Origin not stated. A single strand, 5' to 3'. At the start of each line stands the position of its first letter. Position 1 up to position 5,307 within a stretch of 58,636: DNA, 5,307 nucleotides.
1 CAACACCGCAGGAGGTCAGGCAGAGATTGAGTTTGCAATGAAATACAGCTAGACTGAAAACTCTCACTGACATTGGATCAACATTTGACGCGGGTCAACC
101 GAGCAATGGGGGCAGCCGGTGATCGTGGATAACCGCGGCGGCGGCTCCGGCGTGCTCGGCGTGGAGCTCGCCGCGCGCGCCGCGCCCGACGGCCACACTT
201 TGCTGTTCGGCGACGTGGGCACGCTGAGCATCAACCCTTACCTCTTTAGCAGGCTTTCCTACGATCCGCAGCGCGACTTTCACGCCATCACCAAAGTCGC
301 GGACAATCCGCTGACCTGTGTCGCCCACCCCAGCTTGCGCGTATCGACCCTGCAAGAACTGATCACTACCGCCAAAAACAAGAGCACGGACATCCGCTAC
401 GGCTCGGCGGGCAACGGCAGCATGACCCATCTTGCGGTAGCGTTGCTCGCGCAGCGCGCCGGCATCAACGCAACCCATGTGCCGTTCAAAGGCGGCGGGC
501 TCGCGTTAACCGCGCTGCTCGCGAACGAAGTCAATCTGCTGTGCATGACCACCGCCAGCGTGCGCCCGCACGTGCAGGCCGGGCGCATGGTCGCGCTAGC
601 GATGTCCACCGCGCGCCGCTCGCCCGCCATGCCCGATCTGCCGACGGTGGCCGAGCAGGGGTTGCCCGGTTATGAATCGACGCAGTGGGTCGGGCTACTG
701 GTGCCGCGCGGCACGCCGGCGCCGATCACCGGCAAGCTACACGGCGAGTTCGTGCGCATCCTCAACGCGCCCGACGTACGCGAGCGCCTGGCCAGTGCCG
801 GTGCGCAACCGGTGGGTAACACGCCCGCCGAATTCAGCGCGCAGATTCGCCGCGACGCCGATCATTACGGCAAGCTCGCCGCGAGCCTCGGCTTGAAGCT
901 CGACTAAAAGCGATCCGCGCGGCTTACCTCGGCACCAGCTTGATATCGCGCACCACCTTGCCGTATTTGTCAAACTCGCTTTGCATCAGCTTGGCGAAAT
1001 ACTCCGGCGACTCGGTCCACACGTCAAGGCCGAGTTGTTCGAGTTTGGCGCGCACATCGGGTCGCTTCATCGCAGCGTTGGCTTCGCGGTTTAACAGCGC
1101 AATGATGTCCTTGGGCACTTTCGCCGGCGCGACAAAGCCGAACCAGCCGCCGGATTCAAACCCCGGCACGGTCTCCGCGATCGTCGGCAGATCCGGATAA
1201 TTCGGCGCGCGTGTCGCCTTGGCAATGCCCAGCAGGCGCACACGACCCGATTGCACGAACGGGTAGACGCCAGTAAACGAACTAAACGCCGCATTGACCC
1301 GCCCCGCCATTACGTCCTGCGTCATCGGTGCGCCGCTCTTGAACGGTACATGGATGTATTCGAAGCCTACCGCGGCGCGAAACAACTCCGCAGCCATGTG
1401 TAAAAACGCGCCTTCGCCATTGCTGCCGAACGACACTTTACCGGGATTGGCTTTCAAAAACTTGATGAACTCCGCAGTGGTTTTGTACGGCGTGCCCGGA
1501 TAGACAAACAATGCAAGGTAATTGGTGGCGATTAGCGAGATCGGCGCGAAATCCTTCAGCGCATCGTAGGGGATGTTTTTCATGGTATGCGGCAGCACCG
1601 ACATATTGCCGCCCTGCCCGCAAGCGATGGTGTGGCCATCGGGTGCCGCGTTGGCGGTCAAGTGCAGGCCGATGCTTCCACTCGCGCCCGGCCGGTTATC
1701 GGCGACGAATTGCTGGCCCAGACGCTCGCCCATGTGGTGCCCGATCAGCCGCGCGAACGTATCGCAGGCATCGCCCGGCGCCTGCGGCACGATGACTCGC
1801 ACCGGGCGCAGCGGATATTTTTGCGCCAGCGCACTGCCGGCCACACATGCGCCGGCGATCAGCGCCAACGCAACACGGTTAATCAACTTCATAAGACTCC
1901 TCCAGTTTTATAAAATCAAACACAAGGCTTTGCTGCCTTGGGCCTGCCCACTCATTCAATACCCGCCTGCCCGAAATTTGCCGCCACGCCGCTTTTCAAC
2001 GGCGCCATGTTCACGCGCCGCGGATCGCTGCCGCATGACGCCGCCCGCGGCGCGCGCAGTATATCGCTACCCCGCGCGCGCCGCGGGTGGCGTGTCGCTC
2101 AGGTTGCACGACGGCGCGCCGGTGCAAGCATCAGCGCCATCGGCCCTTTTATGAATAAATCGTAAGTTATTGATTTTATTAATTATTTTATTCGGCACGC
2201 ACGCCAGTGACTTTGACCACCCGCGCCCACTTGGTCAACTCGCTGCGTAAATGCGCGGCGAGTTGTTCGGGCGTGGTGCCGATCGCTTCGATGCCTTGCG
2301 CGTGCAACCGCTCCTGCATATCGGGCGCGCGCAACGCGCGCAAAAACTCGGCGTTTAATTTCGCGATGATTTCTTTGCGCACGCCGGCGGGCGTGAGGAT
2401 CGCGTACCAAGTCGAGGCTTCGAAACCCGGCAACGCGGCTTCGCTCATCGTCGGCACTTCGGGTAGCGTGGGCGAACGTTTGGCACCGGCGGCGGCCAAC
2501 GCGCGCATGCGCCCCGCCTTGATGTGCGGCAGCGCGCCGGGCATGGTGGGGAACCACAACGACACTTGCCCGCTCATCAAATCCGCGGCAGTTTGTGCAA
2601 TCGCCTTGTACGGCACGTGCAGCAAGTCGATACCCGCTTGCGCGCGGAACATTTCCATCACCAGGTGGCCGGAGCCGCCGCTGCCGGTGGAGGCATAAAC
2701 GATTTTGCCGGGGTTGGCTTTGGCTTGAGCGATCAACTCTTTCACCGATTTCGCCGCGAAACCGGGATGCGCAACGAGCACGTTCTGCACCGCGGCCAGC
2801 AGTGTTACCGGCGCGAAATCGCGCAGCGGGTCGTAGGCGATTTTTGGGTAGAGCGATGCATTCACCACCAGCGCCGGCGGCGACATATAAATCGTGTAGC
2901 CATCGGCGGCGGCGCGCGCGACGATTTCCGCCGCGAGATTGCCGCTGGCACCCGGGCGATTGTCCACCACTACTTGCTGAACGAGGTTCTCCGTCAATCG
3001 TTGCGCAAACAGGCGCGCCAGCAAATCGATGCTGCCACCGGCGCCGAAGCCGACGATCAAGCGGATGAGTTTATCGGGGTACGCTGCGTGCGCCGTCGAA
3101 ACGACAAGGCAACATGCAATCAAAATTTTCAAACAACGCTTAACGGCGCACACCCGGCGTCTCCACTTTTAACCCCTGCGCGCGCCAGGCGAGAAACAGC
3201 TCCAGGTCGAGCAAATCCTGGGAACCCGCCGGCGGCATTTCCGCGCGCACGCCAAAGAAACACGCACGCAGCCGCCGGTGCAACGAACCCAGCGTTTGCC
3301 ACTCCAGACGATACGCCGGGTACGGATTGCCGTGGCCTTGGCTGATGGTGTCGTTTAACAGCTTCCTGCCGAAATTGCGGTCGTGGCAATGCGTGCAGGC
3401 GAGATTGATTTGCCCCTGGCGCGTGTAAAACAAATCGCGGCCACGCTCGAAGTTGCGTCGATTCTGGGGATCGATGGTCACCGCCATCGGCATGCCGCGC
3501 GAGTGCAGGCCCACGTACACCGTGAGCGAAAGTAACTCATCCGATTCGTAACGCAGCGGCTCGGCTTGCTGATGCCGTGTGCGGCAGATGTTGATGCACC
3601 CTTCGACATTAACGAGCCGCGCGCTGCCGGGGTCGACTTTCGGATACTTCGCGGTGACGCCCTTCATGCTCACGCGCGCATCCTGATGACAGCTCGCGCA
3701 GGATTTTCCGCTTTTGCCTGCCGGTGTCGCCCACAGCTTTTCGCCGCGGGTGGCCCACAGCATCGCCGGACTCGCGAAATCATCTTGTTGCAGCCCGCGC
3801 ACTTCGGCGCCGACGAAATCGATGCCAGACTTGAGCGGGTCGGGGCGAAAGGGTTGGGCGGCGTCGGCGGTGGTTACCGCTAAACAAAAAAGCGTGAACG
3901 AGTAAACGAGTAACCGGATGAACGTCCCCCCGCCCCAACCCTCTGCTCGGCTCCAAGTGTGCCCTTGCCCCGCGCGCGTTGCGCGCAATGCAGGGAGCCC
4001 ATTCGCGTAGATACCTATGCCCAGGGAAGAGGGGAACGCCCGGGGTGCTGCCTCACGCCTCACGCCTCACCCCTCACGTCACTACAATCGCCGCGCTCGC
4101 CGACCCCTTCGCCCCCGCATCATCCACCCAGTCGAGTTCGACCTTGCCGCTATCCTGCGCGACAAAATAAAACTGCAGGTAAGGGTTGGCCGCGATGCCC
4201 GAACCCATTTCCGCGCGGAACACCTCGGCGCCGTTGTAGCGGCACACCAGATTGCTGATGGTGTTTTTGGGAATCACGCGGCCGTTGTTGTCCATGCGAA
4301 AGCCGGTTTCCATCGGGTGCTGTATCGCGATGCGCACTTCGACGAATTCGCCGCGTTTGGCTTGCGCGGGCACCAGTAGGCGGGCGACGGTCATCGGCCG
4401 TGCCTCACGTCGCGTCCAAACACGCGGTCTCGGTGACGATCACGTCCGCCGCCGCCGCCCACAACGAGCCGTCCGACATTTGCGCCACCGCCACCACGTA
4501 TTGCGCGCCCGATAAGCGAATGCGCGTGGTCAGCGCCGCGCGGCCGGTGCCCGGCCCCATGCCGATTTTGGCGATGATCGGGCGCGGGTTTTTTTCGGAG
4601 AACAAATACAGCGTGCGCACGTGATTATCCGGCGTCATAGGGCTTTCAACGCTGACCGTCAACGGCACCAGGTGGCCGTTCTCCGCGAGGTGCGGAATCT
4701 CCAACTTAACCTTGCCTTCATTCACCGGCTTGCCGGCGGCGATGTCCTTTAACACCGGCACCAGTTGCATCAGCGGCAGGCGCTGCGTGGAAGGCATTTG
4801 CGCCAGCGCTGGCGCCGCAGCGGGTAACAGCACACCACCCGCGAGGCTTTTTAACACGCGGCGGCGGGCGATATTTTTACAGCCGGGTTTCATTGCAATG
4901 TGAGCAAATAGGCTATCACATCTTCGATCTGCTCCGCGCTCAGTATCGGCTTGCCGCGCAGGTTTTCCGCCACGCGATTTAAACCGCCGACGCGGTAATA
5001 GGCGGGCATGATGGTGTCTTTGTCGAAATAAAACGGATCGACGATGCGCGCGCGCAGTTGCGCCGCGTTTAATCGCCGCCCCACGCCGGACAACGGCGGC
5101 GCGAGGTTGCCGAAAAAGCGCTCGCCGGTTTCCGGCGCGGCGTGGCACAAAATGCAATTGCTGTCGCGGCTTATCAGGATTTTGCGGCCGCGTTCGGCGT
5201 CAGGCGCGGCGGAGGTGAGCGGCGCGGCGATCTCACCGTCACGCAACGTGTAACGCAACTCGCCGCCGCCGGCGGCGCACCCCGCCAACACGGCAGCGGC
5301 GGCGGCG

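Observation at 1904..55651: Recurrent ~33-bp AT-rich element (at least 12 copies in 58 kb) with an IHF-like core, placed at gene boundaries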

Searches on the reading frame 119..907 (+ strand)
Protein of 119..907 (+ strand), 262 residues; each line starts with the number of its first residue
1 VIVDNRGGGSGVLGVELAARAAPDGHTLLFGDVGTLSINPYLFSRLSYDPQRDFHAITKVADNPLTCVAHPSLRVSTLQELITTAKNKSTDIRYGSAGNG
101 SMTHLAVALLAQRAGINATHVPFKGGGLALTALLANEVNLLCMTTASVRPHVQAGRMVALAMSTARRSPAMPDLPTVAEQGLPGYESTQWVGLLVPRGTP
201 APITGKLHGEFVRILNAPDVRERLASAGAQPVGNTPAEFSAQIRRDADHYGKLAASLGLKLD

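Call 61: search_protein_families(library=pfam, proteins=[window:119-907:+], max_evalue=0.00001)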
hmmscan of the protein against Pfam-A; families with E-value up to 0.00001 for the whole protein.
window:119-907:+ (262 aa): 1 family
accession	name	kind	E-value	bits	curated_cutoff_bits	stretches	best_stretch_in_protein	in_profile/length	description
PF03401.19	TctC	-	9.9e-58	196.2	27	1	2-257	18-272/274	Tripartite tricarboxylate transporter family receptor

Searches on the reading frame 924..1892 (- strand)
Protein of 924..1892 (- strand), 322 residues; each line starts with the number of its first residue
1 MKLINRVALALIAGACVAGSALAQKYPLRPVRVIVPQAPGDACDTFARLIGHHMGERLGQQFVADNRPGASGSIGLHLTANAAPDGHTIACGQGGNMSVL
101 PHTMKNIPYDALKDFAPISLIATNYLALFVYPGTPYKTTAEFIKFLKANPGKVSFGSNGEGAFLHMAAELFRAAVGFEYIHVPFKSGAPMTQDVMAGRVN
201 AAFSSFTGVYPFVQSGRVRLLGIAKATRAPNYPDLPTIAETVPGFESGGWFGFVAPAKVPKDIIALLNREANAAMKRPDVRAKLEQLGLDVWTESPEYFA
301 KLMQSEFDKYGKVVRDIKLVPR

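Call 57: search_protein_families(library=pfam, proteins=[window:924-1892:-], max_evalue=0.00001)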
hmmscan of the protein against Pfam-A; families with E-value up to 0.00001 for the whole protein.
window:924-1892:- (322 aa): 1 family
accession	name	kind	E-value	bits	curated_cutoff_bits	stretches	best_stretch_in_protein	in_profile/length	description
PF03401.19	TctC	-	7.7e-66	222.8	27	1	47-318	2-273/274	Tripartite tricarboxylate transporter family receptor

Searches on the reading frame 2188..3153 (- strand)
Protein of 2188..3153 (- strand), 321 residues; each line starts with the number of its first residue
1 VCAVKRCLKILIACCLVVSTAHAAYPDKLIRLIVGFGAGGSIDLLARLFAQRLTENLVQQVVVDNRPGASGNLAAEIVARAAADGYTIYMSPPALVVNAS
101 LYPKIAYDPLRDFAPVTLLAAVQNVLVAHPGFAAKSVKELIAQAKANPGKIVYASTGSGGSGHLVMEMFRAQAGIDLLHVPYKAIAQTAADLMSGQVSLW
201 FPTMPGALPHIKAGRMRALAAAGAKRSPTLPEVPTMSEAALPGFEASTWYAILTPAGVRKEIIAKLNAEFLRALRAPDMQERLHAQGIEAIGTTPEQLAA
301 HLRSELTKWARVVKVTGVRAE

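Call 57: search_protein_families(library=pfam, proteins=[window:2188-3153:-], max_evalue=0.00001)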
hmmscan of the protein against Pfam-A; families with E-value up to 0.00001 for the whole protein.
window:2188-3153:- (321 aa): 1 family
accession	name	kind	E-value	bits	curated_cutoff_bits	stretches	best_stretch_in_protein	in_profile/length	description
PF03401.19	TctC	-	7e-70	236.1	27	1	46-317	2-273/274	Tripartite tricarboxylate transporter family receptor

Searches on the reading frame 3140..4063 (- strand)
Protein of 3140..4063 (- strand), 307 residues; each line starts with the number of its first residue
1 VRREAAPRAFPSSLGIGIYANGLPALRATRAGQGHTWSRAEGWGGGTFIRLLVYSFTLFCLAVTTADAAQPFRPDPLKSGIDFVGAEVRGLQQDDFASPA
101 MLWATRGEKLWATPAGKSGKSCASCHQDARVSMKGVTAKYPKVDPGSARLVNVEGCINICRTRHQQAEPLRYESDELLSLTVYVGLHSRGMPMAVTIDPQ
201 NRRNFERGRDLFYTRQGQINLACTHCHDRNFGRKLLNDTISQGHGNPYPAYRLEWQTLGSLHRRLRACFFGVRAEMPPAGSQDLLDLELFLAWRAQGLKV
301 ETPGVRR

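Call 61: search_protein_families(library=pfam, proteins=[window:3140-4063:-], max_evalue=0.00001)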
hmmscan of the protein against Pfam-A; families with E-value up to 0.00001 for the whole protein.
window:3140-4063:- (307 aa): 1 family
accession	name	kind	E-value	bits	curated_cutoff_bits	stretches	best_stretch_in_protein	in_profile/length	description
PF21342.2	SoxA-TsdA_cyt-c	-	6e-38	129.2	27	1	106-193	1-88/88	SoxA/TsdA, cytochrome c domain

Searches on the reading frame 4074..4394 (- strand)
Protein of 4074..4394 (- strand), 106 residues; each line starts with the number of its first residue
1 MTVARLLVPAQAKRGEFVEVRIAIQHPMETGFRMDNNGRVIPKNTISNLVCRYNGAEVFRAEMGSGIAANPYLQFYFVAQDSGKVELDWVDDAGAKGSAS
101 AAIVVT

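Call 61: search_protein_families(library=pfam, proteins=[window:4074-4394:-], max_evalue=0.00001)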
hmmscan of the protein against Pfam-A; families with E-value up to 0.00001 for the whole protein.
window:4074-4394:- (106 aa): 1 family
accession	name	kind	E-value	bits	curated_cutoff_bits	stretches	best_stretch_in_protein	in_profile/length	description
PF08770.17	SoxZ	-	1e-30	105.7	25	1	10-101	4-97/98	Sulphur oxidation protein SoxZ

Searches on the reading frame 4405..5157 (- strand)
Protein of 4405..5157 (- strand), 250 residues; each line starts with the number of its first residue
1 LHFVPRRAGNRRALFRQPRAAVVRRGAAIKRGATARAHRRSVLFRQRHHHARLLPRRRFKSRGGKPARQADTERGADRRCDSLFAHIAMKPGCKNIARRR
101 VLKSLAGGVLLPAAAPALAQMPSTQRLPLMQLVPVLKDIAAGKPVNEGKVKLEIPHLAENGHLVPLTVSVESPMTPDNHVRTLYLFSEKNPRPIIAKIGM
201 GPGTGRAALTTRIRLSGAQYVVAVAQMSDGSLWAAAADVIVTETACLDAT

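Call 61: search_protein_families(library=pfam, proteins=[window:4405-5157:-], max_evalue=0.00001)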
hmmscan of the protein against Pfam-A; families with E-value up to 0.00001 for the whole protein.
window:4405-5157:- (250 aa): 1 family
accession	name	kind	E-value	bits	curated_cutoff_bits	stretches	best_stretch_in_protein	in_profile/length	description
PF13501.12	SoxY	-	2.2e-29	102.3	28.4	1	142-246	8-112/112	Sulfur oxidation protein SoxY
